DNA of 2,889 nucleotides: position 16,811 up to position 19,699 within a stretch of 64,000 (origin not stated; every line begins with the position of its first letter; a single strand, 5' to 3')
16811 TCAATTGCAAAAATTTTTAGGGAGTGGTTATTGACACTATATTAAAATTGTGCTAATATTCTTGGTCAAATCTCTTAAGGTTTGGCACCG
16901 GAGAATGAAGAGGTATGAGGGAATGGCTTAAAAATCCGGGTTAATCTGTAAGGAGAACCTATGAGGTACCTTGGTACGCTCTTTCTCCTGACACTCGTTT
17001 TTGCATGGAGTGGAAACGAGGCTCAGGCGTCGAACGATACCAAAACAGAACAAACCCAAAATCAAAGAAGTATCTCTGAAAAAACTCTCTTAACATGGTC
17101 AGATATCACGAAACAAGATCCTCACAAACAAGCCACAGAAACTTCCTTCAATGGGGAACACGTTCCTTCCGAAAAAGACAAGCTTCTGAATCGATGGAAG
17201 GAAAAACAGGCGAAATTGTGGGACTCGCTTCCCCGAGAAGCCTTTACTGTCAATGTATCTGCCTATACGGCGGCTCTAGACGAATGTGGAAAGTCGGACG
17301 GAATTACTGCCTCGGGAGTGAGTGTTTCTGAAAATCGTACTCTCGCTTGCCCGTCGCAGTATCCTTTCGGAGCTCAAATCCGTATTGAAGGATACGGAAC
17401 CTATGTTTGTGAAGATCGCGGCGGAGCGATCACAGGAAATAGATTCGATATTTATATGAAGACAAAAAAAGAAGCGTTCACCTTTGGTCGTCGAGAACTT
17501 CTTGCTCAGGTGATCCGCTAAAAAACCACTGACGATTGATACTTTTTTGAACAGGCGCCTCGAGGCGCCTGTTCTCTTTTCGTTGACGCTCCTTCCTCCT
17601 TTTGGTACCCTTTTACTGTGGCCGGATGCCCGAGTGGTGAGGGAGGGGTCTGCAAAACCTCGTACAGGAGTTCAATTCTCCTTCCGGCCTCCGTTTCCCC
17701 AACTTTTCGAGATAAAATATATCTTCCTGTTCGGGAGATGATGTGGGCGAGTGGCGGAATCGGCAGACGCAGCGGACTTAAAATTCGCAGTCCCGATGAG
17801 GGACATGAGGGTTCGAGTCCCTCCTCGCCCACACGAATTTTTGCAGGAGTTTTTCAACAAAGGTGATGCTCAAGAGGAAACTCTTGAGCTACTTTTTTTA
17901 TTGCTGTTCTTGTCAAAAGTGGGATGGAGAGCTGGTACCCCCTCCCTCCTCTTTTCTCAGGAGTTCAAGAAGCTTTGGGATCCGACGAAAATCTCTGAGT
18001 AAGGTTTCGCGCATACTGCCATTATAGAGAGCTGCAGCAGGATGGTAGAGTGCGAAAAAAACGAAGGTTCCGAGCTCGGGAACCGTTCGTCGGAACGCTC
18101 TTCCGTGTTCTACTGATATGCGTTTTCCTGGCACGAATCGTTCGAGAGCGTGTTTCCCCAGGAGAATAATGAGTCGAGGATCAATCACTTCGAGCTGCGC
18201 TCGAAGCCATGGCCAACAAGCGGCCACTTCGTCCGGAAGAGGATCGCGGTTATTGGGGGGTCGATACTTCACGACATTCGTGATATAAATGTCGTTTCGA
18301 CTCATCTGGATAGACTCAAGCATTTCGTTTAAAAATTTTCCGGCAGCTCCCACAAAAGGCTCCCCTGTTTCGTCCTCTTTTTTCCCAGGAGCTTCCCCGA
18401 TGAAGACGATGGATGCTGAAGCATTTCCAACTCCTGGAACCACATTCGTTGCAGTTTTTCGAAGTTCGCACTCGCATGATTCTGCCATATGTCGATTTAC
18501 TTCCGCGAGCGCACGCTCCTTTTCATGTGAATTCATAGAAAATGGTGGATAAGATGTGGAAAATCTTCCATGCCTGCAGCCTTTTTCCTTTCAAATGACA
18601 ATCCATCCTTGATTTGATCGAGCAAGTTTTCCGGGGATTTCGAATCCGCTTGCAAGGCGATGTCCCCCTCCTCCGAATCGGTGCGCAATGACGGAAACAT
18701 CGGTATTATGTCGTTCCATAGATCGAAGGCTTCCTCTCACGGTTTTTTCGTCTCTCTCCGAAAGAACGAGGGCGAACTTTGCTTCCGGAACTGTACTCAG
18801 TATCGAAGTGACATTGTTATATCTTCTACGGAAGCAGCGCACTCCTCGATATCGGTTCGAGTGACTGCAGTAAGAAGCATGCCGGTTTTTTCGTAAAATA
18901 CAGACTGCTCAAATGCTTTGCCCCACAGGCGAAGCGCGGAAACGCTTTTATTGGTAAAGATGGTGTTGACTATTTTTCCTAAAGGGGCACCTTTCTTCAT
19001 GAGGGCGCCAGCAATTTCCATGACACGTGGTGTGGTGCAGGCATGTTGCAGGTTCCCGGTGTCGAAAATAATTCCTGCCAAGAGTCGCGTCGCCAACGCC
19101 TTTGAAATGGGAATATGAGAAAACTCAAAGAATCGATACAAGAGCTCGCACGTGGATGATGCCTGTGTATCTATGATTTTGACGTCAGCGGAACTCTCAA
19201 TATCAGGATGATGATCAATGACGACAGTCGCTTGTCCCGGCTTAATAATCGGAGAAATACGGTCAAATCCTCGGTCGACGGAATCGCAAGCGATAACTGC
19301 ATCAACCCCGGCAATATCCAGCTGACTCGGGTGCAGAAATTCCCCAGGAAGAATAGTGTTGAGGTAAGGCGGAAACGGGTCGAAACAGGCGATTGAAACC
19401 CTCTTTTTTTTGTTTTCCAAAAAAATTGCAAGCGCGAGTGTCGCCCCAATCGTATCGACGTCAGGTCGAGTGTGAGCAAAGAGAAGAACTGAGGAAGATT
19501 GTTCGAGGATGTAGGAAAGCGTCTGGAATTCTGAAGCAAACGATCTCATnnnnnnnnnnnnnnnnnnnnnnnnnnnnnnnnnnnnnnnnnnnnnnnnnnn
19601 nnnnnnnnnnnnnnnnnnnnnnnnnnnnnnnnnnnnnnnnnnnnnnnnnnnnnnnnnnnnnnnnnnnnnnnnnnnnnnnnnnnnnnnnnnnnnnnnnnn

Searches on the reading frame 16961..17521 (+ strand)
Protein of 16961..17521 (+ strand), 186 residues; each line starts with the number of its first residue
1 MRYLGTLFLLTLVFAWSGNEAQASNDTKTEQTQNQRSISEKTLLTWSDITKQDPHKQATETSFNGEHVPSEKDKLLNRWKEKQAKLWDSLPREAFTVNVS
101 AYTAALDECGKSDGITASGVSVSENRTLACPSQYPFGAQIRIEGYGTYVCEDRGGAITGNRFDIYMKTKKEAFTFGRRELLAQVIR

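Call 8: search_protein_families(library=pfam, proteins=[window:16961-17521:+], max_evalue=0.01)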
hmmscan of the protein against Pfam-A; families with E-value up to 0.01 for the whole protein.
window:16961-17521:+ (186 aa): 1 family
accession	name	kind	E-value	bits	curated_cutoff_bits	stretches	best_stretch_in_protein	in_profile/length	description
PF06725.17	3D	-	2.7e-11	43.9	23.8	1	131-178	7-64/72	3D domain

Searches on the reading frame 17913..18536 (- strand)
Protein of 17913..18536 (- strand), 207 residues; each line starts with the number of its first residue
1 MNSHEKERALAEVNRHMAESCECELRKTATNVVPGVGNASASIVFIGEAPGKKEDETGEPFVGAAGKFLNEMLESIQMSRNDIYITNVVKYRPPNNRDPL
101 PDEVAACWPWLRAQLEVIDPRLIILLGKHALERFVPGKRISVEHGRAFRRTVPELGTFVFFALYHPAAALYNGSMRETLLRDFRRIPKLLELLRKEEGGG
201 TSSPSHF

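Call 8: search_protein_families(library=pfam, proteins=[window:17913-18536:-], max_evalue=0.01)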
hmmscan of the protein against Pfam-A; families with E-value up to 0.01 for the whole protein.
window:17913-18536:- (207 aa): 1 family
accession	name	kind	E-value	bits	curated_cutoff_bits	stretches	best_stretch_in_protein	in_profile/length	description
PF03167.25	UDG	-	1.5e-38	132.5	24.3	1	34-176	1-128/141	Uracil DNA glycosylase superfamily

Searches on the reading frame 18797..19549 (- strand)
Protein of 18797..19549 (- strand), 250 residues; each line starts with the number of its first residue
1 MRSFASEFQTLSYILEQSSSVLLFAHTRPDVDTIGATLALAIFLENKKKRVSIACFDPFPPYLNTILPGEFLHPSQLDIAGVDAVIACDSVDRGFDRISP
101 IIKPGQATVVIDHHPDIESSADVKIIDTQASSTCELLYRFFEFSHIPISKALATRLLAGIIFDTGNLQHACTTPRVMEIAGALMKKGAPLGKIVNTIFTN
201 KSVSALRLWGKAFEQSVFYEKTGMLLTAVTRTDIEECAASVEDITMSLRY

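Call 8: search_protein_families(library=pfam, proteins=[window:18797-19549:-], max_evalue=0.01)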
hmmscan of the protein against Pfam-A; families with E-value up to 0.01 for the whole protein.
window:18797-19549:- (250 aa): 1 family
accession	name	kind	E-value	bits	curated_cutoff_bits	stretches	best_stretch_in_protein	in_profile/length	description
PF01368.27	DHH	-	3.4e-17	63.3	28.1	1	21-160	2-125/125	DHH family, N-terminal domain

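Call 11: find_encoding_contigs(protein=window:18797-19549:-, flank=10000, max_places=8)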
Protein window:18797-19549:- (250 aa): no gene with exactly this product is on record in the collection.
